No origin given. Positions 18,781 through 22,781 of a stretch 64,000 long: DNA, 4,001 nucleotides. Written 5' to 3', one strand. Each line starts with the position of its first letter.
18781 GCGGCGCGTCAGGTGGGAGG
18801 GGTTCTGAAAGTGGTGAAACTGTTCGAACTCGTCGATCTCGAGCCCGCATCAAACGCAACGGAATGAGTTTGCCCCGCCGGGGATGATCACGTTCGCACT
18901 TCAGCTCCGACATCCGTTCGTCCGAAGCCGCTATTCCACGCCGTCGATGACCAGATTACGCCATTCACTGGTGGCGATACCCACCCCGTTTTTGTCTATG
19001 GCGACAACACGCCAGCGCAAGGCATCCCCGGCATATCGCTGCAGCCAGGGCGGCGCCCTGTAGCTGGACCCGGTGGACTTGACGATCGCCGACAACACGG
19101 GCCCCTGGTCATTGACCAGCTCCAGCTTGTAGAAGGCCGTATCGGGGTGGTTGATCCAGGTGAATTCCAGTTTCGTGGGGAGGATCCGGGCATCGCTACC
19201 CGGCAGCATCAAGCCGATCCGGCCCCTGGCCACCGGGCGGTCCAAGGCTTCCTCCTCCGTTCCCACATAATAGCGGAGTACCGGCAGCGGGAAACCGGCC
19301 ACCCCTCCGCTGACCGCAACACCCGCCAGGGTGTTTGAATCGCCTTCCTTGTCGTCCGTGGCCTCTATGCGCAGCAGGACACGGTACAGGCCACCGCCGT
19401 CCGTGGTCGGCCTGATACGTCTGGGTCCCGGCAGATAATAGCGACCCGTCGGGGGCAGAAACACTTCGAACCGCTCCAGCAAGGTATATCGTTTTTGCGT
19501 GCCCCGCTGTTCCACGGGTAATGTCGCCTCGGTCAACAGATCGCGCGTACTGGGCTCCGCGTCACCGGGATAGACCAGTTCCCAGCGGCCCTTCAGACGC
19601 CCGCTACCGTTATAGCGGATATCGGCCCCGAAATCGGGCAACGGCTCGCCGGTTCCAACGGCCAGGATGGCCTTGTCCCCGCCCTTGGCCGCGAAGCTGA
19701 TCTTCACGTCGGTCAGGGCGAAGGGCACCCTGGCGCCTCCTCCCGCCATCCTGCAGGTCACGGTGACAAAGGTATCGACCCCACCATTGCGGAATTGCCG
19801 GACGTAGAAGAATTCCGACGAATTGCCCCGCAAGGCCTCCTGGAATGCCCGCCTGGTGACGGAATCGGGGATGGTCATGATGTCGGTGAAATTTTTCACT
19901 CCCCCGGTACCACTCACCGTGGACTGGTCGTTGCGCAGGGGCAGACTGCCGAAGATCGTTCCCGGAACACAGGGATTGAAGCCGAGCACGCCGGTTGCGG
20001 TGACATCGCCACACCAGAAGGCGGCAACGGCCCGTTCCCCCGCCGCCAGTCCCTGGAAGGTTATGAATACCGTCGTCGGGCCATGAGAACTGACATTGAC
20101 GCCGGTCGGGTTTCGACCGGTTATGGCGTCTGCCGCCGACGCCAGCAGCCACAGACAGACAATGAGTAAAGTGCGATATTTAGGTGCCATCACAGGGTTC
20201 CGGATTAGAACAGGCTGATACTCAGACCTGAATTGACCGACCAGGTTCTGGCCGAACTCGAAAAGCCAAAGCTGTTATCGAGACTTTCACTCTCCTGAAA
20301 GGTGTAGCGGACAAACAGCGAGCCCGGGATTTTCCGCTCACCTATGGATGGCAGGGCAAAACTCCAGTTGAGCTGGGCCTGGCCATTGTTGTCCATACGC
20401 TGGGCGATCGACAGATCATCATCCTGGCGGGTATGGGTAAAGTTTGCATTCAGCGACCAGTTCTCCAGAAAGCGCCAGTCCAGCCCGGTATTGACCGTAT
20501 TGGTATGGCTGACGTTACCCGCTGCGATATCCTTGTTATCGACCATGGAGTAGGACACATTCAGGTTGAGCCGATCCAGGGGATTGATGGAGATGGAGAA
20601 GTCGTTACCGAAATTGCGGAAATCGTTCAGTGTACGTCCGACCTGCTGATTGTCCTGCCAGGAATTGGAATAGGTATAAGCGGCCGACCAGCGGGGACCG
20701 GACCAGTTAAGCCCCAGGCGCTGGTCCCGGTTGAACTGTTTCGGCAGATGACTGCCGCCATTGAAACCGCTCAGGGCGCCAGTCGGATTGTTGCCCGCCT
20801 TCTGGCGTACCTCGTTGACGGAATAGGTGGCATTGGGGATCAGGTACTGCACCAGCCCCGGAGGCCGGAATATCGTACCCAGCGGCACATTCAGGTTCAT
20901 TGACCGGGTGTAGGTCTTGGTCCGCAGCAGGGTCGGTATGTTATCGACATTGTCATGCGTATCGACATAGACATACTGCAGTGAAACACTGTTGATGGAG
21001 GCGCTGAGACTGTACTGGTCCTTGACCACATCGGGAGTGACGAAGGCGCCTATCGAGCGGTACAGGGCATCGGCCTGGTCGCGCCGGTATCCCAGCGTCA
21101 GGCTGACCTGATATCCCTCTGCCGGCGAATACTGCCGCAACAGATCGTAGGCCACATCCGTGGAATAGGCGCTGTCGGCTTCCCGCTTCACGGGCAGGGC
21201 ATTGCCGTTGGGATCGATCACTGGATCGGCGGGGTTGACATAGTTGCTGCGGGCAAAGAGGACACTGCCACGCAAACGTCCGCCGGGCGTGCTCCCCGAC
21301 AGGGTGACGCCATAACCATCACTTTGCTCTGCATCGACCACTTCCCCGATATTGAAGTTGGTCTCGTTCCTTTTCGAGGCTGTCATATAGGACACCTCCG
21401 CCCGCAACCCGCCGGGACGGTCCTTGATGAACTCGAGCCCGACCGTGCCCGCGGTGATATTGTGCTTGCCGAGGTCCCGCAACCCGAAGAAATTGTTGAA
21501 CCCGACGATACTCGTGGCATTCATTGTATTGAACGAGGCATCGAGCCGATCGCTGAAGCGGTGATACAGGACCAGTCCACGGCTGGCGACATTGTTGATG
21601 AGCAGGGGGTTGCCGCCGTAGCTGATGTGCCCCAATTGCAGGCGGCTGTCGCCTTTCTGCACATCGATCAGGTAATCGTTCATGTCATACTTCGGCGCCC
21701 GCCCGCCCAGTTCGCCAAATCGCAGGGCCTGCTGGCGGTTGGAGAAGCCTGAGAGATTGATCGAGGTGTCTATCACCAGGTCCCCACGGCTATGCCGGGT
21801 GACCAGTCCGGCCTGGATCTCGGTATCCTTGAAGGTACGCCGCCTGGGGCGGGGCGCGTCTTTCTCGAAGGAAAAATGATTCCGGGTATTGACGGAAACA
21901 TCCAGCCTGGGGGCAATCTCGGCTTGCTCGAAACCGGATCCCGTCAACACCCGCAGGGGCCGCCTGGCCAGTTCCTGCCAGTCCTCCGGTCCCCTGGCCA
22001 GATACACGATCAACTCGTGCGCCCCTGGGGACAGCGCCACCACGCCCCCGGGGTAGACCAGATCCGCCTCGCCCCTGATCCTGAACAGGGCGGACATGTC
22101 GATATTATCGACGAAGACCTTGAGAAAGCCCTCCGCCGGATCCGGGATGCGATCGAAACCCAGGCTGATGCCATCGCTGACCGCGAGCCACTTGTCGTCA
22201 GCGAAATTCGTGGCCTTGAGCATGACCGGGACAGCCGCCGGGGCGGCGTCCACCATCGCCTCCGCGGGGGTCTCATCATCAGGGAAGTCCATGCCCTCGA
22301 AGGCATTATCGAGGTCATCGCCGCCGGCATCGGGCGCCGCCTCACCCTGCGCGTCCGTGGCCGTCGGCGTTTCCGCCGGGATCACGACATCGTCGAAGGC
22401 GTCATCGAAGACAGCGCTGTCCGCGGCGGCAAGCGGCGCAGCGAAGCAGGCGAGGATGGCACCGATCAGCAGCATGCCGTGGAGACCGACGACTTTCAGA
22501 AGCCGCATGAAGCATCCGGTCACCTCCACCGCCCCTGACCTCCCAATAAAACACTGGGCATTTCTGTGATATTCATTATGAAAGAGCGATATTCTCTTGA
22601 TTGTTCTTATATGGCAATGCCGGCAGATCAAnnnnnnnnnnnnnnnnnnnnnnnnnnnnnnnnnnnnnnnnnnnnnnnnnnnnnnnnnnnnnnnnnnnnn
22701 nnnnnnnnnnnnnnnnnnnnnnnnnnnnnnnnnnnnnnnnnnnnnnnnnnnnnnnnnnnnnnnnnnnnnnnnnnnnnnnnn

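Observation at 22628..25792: Giant secreted protein: tandem Ig-like modules separated by histone-H1/AlgP-like basic Ala-Pro-Arg-Lys linkers, plus about 450-aa unknown C-terminal domain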

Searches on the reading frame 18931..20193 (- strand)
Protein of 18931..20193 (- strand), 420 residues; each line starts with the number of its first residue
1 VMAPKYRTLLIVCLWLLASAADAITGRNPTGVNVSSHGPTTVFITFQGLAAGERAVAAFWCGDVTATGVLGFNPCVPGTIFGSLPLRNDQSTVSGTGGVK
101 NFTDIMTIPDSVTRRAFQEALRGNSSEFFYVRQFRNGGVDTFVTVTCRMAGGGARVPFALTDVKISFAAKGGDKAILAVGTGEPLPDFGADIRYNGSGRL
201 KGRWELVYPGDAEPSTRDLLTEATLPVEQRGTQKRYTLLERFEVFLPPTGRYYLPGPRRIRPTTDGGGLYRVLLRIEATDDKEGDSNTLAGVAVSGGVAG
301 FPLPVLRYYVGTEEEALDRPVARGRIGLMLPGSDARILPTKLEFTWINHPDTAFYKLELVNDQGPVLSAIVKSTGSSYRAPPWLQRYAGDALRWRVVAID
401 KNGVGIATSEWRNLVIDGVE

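Call 3: search_protein_families(library=pfam, proteins=[window:18931-20193:-], max_evalue=0.1)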
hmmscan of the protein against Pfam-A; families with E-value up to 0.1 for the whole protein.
window:18931-20193:- (420 aa): 0 families

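Call 4: search_protein_families(library=ncbifam, proteins=[window:18931-20193:-], max_evalue=0.1)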
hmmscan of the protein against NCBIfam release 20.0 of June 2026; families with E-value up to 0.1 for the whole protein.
window:18931-20193:- (420 aa): 0 families

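Call 59: search_solved_structures(query=window:18934-20193:-, max_evalue=10)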
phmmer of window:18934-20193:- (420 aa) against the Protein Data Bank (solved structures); distinct sequences matched with E-value up to 10: 7.
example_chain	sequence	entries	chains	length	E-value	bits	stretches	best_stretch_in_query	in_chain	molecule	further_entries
10mt_L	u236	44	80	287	0.029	16.1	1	25-83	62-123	Proteasome subunit beta type-5 | Proteasome component PRE2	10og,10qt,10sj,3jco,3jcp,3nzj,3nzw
4cr2_5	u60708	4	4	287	0.029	16.1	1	25-83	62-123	PROTEASOME COMPONENT PRE2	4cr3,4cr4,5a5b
9qc9_K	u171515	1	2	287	0.03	16.1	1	25-83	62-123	Proteasome subunit beta type-5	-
5cz8_K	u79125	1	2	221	0.11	14.1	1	36-83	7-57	Proteasome subunit beta type-5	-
5cz7_K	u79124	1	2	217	0.26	12.9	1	36-83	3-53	Proteasome subunit beta type-5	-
5d0v_K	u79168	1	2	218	0.45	12.2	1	36-83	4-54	Proteasome subunit beta type-5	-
6ar0_A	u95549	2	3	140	1.9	10.1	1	314-397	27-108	Sarcolemmal membrane-associated protein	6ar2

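Call 93: search_protein_families(library=padloc, proteins=[window:18931-20193:-], max_evalue=0.01)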
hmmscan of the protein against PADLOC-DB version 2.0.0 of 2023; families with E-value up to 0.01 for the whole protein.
window:18931-20193:- (420 aa): 0 families

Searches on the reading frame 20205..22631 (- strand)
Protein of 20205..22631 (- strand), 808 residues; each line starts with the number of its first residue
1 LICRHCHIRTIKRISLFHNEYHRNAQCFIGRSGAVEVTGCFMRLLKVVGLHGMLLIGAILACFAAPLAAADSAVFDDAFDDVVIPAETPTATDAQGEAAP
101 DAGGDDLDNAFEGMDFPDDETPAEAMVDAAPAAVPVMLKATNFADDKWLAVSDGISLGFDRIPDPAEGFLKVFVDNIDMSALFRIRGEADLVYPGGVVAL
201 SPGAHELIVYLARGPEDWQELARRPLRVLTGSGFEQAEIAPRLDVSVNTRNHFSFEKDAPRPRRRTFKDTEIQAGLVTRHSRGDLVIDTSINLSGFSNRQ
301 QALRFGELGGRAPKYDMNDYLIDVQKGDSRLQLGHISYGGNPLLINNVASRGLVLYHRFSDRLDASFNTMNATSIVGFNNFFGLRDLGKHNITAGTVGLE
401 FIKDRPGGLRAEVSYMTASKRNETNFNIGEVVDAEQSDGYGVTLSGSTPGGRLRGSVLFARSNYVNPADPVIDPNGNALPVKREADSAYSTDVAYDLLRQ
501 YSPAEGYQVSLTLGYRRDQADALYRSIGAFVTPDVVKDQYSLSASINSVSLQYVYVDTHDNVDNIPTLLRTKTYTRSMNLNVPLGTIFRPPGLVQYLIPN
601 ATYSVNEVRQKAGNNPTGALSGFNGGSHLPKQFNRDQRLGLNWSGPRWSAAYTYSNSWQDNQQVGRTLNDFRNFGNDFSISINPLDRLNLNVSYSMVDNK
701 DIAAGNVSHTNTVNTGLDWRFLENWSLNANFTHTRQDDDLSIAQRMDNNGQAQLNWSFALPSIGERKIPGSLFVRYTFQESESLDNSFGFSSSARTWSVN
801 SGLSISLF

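Call 3: search_protein_families(library=pfam, proteins=[window:20205-22631:-], max_evalue=0.1)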
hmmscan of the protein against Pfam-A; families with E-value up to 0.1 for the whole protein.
window:20205-22631:- (808 aa): 0 families

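Call 4: search_protein_families(library=ncbifam, proteins=[window:20205-22631:-], max_evalue=0.1)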
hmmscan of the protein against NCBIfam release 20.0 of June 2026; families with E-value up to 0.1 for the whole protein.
window:20205-22631:- (808 aa): 1 family
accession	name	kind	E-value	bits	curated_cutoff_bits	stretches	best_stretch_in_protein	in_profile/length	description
NF041027.1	GSU2204_Se_pt_1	equivalog_domain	0.023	13.5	350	1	673-753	382-466/580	GSU2204 family CXXCH-containing (seleno)protein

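Call 25: find_related_loci(query=A2, collection=genome_contigs, flank=10000)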
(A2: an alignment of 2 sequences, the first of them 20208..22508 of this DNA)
Query A2 (767 aa) in genome_contigs; peptide patterns used: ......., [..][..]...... (x = any residue, [..] = any of these).
578 stretches matched a pattern, but none encodes a relative of the query by tblastn (E <= 1e-3).

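Call 27: find_related_loci(query=A2, collection=metagenome_contigs, flank=10000)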
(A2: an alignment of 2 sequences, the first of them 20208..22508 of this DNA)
Query A2 (767 aa) in metagenome_contigs; peptide patterns used: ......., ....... (x = any residue, [..] = any of these).
600 stretches matched a pattern, but none encodes a relative of the query by tblastn (E <= 1e-3).

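Call 41: find_homologous_proteins(query=window:20208-22508:-, max_evalue=0.001)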
Query window:20208-22508:- (767 aa): 13 proteins with E <= 0.001 among 8000 candidates.
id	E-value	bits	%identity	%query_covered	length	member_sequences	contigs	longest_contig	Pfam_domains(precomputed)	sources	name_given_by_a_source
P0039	0.0e+0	1743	100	100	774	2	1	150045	-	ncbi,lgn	-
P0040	0.0e+0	1078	63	99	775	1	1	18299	-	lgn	-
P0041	0.0e+0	1037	61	95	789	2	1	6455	-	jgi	-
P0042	1.1e-284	965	58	98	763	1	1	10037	-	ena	-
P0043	2.3e-146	507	40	88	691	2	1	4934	-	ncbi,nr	ncbi:MAG TPA: hypothetical protein VI565_11385 [Burkholderiales bacterium]|nr:hypothetical protein [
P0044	1.6e-142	495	37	89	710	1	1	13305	-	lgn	-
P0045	6.4e-141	489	39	87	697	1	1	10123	-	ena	-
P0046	2.3e-124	434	35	86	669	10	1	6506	-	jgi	jgi:hypothetical protein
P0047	6.0e-121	423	35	88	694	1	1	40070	-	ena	-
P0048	3.9e-87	311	30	88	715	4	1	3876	-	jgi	jgi:hypothetical protein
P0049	4.0e-86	308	31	71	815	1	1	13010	-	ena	-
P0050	7.7e-85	304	30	87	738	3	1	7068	-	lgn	-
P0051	5.5e-57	212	29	87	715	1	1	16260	-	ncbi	-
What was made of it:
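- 20205..22508 (-): Downstream large outer-membrane-type protein (767-774 aa). It has an acidic N-terminal tail (about 22224-22424) carrying FDDAFDD and LDNAFEG motifs. This is one half of the conserved core of the gene cluster. 13 homologs among 5.8 billion clusters (call 41).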

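Call 42: find_encoding_contigs(protein=P0040, flank=10000, max_places=2)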
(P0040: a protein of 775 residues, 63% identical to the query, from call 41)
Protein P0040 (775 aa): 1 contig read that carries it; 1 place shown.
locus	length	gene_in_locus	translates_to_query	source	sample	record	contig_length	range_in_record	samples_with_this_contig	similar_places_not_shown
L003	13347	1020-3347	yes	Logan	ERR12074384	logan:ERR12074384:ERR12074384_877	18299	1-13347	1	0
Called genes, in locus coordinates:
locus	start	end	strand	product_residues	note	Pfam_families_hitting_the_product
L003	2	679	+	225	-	?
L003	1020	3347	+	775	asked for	-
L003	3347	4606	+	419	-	-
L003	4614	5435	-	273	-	-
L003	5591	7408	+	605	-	PF00009:GTP_EFTU, PF01926:MMR_HSR1 (faint), PF22042:EF-G_D2, PF03144:GTP_EFTU_D2, PF00679:EFG_C, PF21018:BipA_C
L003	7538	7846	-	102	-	-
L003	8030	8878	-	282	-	PF18864:AbiTii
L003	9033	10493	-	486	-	PF13598:DUF4139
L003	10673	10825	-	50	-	PF02416:TatA_B_E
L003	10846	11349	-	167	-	PF05573:NosL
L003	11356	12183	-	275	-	PF12679:ABC2_membrane_2, PF12730:ABC2_membrane_4, PF10920:DUF2705, PF13346:ABC2_membrane_5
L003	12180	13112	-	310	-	PF00005:ABC_tran, PF13304:AAA_21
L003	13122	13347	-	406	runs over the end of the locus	PF13229:Beta_helix (weak), PF05048:NosD, PF13229:Beta_helix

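Call 43: find_encoding_contigs(protein=P0042, flank=10000, max_places=2)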
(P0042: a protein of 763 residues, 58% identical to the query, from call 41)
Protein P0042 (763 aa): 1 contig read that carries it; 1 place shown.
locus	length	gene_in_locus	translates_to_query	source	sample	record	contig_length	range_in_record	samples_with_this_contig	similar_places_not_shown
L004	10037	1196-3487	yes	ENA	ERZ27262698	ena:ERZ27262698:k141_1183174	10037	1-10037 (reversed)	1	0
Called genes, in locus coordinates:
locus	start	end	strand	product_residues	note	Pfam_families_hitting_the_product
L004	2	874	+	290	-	?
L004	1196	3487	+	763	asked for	-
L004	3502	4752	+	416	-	-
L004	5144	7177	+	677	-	PF00072:Response_reg (weak), PF00512:HisKA, PF02518:HATPase_c, PF00072:Response_reg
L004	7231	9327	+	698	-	PF22673:MCP-like_PDC_1, PF02518:HATPase_c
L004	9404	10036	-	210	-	?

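Call 44: find_encoding_contigs(protein=P0041, flank=10000, max_places=2)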
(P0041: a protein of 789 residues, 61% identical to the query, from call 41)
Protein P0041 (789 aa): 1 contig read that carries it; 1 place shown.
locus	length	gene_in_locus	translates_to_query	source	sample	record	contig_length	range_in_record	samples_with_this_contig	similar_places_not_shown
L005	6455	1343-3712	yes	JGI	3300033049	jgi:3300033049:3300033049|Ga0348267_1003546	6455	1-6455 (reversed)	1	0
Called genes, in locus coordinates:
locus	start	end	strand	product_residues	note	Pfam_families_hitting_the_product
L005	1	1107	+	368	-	?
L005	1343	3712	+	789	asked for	-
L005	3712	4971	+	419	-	-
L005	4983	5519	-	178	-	-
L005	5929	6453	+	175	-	?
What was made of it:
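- Contigs of related loci L003-L005 end inside the gene upstream of the OMP (calls 42-44).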

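Call 45: find_encoding_contigs(protein=P0047, flank=10000, max_places=2)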
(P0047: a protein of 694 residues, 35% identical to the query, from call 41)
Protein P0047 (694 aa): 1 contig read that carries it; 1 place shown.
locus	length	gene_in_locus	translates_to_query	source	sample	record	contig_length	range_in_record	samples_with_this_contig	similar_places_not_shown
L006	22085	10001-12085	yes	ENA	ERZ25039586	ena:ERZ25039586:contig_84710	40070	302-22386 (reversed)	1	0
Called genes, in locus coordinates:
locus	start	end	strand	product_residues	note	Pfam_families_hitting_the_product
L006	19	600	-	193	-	-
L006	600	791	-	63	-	-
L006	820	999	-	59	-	-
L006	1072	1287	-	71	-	-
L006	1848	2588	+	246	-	PF01139:RtcB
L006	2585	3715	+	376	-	-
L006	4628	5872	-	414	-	PF08448:PAS_4, PF00990:GGDEF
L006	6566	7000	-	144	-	PF00072:Response_reg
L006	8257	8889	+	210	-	-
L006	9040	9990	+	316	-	PF07705:CARDB (weak)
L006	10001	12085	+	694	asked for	-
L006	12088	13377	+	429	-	-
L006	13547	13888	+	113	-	PF12797:Fer4_2 (faint), PF12837:Fer4_6 (faint), PF12838:Fer4_7 (faint), PF13237:Fer4_10 (faint), PF13484:Fer4_16 (faint), PF00037:Fer4 (weak), PF11953:DUF3470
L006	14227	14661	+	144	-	PF04412:AcnX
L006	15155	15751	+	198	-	PF01989:AcnX_swivel_put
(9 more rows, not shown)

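Call 46: find_encoding_contigs(protein=P0044, flank=10000, max_places=2)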
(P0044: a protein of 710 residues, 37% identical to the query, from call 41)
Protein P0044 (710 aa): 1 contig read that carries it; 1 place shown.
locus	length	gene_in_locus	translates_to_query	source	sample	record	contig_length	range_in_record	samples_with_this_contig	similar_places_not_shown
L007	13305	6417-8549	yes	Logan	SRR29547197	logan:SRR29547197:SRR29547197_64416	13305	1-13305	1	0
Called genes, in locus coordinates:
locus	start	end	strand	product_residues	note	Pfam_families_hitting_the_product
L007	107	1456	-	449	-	PF07690:MFS_1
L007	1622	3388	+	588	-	PF00512:HisKA, PF02518:HATPase_c, PF00072:Response_reg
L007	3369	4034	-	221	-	PF00072:Response_reg, PF08281:Sigma70_r4_2 (weak), PF00196:GerE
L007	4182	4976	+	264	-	-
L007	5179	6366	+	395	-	-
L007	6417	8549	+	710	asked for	-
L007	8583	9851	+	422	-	-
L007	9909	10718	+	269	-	-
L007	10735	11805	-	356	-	PF13417:GST_N_3 (weak), PF13410:GST_C_2 (faint)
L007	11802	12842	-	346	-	PF23023:Anti-Pycsar_Apyc1, PF00753:Lactamase_B, PF12706:Lactamase_B_2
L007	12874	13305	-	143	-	?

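Call 47: find_encoding_contigs(protein=P0051, flank=10000, max_places=2)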
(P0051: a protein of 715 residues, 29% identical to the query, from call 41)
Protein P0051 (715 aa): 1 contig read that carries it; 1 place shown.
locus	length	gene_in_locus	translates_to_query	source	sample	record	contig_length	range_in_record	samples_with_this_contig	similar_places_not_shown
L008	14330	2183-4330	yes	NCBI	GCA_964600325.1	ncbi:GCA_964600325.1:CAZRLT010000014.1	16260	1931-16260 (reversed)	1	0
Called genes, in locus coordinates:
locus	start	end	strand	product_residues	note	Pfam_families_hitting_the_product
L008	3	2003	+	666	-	?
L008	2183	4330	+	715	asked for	-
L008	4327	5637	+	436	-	-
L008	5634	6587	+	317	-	-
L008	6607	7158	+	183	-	PF07638:Sigma70_ECF, PF08281:Sigma70_r4_2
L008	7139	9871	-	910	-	PF13176:TPR_7 (faint), PF13374:TPR_10 (faint), PF00069:Pkinase, PF07714:PK_Tyr_Ser-Thr, PF03109:ABC1, PF13424:TPR_12 (weak), PF24885:TPR_NPHP3 (weak), PF13424:TPR_12, +4 more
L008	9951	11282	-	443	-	-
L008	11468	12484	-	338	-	PF01121:CoaE, PF01597:GCV_H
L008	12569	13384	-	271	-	PF12833:HTH_18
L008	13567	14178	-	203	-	PF00265:TK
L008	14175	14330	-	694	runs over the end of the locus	?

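Call 58: search_solved_structures(query=A5, max_evalue=10)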
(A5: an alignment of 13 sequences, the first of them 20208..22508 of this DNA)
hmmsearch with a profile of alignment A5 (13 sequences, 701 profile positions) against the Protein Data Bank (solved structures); distinct sequences matched with E-value up to 10: 3.
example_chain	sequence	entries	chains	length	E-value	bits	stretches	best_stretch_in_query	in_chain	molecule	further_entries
3tnu_B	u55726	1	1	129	0.059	14.6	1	555-655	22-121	Keratin, type II cytoskeletal 5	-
5glj_A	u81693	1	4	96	0.25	12.6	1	333-396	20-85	Tyrosine-protein phosphatase non-receptor type 13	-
3zs6_A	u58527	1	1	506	1.3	10.2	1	380-455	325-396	PERIPLASMIC OLIGOPEPTIDE-BINDING PROTEIN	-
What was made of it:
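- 20205..22508 (-): No Pfam hit, and no NCBIfam or PDB hit near significance (calls 3, 4, 58).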

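Call 93: search_protein_families(library=padloc, proteins=[window:20205-22631:-], max_evalue=0.01)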
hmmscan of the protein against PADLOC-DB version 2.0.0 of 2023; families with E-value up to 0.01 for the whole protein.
window:20205-22631:- (808 aa): 0 families

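Call 112: search_dna_similar(query=window:20208-22508:-, collection=plasmids, mode=protein, max_evalue=0.001, max_rows=8)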
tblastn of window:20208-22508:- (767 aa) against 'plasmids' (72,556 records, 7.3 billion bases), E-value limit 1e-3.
No match.
